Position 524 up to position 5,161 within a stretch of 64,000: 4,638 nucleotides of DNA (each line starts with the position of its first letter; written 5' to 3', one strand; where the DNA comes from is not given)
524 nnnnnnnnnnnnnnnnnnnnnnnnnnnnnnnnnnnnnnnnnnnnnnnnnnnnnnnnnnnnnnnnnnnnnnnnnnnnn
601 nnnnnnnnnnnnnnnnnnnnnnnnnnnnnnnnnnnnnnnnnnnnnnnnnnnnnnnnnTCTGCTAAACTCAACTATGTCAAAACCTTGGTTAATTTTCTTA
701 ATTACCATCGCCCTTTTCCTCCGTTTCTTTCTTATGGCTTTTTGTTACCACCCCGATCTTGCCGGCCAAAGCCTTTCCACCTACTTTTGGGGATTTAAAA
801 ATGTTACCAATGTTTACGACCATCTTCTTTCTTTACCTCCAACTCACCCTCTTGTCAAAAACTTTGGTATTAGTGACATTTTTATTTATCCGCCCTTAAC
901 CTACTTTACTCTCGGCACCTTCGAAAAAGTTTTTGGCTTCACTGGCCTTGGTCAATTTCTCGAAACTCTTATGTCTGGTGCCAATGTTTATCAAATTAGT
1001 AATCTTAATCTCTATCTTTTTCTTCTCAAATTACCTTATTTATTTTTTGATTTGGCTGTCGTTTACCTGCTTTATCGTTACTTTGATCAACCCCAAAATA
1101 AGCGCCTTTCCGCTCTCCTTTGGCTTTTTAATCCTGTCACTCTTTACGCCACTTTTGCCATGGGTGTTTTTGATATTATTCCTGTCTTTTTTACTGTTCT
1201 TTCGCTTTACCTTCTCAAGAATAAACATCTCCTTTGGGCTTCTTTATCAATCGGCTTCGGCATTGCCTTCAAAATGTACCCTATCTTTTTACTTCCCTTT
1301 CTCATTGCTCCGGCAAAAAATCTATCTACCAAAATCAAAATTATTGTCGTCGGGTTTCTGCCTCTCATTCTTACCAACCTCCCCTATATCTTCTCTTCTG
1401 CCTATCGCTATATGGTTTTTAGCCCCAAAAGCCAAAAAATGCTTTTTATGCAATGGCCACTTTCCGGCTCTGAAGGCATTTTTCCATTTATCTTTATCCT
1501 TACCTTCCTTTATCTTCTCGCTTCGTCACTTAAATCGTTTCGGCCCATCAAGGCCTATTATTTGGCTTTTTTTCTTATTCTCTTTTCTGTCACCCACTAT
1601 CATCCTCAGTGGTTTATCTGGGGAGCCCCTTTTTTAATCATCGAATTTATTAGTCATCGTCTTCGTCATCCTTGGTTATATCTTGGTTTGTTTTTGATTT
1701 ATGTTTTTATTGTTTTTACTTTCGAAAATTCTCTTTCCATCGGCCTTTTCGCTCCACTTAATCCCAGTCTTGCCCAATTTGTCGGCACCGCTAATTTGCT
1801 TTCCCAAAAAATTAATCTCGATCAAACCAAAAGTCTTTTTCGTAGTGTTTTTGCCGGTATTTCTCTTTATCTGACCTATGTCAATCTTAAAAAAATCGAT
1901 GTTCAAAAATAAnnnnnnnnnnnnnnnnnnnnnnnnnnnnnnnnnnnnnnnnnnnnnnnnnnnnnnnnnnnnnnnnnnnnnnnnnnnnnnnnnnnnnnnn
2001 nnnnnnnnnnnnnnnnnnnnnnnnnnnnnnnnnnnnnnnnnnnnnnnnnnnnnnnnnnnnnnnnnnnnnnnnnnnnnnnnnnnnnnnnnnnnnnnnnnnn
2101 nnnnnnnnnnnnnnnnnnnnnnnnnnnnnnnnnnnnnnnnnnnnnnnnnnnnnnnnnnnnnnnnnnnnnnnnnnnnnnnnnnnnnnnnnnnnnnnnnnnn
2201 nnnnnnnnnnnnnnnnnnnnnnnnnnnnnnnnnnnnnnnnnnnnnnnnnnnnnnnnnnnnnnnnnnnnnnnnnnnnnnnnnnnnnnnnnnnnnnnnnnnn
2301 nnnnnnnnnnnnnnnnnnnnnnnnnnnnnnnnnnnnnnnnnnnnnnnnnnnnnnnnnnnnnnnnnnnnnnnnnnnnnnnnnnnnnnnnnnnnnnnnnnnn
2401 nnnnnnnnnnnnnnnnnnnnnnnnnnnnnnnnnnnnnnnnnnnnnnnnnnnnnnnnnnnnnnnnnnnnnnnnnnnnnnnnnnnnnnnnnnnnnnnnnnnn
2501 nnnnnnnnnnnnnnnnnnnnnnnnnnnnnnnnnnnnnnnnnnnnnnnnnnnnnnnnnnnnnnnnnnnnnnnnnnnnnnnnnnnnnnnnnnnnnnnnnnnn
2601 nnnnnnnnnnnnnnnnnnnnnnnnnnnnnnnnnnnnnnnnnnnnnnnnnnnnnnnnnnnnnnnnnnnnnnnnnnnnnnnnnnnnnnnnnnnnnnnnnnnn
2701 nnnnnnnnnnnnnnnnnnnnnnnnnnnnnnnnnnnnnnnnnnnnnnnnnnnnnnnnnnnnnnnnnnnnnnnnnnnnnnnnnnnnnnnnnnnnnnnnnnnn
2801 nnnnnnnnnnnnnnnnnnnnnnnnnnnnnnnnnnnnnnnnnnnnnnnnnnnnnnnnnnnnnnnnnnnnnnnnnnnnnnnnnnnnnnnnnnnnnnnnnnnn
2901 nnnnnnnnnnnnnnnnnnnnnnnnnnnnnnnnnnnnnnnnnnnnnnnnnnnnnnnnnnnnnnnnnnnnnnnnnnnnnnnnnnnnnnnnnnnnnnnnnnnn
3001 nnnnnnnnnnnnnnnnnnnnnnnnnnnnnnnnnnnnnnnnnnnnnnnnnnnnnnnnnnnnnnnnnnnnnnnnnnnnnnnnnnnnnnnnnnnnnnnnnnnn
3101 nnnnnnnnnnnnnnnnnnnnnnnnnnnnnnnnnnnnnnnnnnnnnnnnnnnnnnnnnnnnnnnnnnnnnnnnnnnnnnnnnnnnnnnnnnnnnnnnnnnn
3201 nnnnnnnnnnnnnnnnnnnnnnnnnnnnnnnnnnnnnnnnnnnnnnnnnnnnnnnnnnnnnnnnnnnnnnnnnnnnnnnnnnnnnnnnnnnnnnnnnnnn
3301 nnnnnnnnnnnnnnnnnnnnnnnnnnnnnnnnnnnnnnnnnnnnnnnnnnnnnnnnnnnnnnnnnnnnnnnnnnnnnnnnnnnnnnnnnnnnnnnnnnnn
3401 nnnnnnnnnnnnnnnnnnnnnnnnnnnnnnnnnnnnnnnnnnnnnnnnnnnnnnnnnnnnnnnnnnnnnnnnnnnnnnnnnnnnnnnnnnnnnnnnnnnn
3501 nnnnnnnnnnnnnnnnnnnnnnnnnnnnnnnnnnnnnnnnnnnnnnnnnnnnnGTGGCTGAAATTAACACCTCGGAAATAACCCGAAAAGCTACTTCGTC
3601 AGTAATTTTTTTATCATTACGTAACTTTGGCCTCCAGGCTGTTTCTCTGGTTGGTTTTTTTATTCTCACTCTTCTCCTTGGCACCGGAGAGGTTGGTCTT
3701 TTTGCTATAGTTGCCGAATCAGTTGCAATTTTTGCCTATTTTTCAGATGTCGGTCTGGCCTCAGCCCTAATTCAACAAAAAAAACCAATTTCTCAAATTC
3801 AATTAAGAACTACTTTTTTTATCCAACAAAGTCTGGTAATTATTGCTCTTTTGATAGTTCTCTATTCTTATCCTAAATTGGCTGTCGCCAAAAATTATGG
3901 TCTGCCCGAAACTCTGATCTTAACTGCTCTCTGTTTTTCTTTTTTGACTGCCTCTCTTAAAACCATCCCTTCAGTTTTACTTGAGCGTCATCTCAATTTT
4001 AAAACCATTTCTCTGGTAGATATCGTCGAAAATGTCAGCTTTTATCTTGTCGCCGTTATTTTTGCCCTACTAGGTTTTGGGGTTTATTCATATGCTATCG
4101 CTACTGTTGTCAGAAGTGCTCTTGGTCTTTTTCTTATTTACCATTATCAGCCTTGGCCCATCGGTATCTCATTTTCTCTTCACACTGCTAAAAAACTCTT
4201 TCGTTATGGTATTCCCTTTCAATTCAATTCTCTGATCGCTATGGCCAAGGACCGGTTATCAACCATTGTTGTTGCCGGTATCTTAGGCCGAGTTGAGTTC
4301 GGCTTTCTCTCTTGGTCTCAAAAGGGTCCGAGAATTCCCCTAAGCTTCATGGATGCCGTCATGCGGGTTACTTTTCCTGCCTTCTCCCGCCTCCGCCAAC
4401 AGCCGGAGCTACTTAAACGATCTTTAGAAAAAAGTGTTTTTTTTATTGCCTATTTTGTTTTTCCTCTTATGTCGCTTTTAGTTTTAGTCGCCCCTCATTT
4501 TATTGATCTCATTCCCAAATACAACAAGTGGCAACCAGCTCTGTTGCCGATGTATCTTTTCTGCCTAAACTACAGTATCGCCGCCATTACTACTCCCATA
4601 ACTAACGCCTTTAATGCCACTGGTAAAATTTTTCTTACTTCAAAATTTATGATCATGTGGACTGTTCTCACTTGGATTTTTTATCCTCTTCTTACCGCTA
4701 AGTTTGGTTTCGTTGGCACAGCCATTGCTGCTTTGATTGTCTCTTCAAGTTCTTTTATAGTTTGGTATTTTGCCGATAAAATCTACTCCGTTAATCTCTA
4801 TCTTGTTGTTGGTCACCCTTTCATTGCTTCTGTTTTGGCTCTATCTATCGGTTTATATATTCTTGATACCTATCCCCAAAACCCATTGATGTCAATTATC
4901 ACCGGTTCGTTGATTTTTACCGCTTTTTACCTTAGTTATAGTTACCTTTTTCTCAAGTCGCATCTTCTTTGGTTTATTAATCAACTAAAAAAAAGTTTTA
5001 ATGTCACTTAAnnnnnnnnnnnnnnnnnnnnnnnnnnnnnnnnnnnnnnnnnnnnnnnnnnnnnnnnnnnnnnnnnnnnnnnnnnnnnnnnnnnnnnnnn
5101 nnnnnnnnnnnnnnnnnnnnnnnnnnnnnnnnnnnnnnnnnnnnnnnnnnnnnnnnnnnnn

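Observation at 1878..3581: Second GT-C-like membrane family with a conserved '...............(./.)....' first loop (two paralogs)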

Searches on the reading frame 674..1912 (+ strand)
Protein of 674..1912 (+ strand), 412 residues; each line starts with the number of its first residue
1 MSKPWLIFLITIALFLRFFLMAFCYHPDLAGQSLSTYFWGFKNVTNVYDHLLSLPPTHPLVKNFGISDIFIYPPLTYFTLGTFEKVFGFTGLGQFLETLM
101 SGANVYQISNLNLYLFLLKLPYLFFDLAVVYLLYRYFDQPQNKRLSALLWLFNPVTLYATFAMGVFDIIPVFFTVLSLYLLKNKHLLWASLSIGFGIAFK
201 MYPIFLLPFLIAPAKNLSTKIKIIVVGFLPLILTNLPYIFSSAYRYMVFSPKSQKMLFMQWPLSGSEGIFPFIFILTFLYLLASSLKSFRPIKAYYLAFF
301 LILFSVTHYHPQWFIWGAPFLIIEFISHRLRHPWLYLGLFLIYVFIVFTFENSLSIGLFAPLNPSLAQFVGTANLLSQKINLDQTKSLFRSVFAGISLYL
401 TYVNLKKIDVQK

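Call 3: search_protein_families(library=pfam, proteins=[window:674-1912:+], max_evalue=1)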
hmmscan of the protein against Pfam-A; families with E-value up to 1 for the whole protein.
window:674-1912:+ (412 aa): 1 family
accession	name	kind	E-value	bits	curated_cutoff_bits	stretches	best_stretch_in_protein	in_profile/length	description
PF09594.16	GT87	-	2.9e-06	27.7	25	1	127-234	35-142/237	Glycosyltransferase family 87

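Call 6: search_protein_families(library=ncbifam, proteins=[window:674-1912:+], max_evalue=1)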
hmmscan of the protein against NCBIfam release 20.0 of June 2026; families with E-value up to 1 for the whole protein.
window:674-1912:+ (412 aa): 0 families

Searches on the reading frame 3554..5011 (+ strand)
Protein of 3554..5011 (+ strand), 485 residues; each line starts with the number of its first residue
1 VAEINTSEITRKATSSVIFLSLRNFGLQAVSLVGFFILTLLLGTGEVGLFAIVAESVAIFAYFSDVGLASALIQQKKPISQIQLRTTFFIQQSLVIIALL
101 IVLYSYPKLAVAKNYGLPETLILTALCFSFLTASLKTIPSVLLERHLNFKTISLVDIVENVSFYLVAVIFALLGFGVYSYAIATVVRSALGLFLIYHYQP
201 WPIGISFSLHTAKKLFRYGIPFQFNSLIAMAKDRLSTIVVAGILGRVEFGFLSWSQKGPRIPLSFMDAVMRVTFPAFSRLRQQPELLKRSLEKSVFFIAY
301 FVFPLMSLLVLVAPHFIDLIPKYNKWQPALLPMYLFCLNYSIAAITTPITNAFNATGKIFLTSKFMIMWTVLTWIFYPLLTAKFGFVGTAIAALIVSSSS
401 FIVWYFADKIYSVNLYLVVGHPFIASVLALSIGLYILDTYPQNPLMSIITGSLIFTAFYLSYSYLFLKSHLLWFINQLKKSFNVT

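Call 6: search_protein_families(library=ncbifam, proteins=[window:3554-5011:+], max_evalue=1)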
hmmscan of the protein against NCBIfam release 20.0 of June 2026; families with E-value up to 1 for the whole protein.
window:3554-5011:+ (485 aa): 3 families
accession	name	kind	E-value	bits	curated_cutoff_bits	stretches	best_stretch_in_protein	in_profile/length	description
NF007773.0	PRK10459.1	equivalog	1.2e-34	120.2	273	1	11-445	5-445/492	MOP flippase family protein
NF058658.1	Oglyco_Wzx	exception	1.8e-21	76.7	720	1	11-461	8-458/478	O-glycosylation flippase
NF047674.1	TeichurnBiosyTuaB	equivalog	4.7e-21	75.4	580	1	8-455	3-433/469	teichuronic acid biosynthesis protein TuaB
